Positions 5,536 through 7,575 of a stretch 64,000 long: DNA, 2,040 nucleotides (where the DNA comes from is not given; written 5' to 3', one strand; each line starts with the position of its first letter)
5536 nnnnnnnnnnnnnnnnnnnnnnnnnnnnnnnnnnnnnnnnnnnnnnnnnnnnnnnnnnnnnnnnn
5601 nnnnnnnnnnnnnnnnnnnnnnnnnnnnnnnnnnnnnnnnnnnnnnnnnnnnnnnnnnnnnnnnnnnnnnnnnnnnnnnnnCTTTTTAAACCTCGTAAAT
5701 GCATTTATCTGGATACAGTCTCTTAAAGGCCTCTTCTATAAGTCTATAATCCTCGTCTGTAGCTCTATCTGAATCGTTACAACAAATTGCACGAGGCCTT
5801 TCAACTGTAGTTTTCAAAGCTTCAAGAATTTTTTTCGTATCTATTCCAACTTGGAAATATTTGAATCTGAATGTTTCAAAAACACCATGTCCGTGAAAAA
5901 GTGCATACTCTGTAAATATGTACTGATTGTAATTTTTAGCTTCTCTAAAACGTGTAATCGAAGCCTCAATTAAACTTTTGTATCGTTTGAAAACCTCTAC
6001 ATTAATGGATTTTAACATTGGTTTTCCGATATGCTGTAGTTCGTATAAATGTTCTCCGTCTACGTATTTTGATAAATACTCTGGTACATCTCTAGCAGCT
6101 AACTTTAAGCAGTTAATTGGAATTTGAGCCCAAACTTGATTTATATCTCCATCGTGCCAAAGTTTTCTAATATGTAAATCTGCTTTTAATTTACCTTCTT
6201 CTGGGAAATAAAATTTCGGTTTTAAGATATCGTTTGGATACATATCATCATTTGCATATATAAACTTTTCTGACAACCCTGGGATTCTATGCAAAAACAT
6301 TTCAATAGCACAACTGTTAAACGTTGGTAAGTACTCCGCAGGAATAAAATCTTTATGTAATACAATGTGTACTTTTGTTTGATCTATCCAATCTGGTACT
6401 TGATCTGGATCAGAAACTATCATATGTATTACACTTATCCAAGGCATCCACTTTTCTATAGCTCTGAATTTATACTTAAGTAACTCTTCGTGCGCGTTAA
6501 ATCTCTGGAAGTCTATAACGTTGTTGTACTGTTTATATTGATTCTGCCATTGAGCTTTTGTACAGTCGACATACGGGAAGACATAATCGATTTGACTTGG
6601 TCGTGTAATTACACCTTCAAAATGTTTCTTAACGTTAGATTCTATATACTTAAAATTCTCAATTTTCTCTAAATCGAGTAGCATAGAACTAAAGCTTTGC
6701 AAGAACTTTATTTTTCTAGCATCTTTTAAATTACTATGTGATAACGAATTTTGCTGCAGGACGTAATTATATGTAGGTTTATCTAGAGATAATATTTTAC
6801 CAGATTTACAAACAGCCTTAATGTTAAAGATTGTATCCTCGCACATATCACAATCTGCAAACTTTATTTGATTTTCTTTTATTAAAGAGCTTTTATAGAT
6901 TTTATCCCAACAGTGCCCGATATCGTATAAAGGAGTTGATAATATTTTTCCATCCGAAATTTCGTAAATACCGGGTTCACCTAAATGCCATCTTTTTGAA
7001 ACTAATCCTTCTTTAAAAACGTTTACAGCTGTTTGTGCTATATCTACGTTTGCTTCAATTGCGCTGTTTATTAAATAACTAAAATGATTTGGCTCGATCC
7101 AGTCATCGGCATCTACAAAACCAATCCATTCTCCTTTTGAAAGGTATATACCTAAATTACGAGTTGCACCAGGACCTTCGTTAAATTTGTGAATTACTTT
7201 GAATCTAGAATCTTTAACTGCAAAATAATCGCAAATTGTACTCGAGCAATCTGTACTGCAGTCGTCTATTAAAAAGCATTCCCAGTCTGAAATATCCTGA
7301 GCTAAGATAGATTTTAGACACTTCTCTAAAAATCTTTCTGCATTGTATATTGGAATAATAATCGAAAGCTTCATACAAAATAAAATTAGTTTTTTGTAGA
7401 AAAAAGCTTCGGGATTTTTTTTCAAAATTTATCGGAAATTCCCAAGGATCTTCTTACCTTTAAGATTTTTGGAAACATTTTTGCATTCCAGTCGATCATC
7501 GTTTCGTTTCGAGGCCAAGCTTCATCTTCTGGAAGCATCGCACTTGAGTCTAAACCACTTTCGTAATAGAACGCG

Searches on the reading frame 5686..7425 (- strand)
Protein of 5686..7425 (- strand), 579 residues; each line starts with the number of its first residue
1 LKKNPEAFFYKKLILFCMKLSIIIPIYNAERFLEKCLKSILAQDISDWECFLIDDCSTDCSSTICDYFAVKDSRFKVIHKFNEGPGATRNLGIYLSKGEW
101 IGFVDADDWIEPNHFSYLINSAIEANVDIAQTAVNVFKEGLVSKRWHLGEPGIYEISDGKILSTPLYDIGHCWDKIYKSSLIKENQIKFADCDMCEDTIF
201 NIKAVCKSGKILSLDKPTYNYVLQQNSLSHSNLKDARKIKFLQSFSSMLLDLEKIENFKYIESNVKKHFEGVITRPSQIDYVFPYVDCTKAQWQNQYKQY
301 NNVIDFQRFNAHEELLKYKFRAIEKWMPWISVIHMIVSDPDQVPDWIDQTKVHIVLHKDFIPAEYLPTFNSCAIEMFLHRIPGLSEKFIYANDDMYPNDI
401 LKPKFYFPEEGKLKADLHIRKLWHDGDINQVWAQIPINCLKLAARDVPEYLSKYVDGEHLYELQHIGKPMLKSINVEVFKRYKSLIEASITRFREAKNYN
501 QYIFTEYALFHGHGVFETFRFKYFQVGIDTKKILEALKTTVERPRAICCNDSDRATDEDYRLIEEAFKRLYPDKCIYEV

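Call 57: search_protein_families(library=phrogs, proteins=[window:5686-7425:-], max_evalue=0.001)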
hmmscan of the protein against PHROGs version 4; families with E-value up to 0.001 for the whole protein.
window:5686-7425:- (579 aa): 5 families
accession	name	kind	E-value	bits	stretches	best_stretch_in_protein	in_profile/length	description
phrog_22739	-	moron, auxiliary metabolic gene and host takeover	1.2e-15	58.4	1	19-246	3-228/327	GtrB-like O-antigen conversion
phrog_22088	-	unknown function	2.7e-15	57.3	1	16-225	58-265/377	-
phrog_841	-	moron, auxiliary metabolic gene and host takeover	1.6e-08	35.4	1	18-129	2-117/309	GtrB-like O-antigen conversion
phrog_14775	-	moron, auxiliary metabolic gene and host takeover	3.7e-06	27.7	1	82-145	47-109/203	glycosyltransferase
phrog_13126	-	moron, auxiliary metabolic gene and host takeover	2.1e-05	24.9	1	18-132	1-109/394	beta-1,4-glycosyltransferase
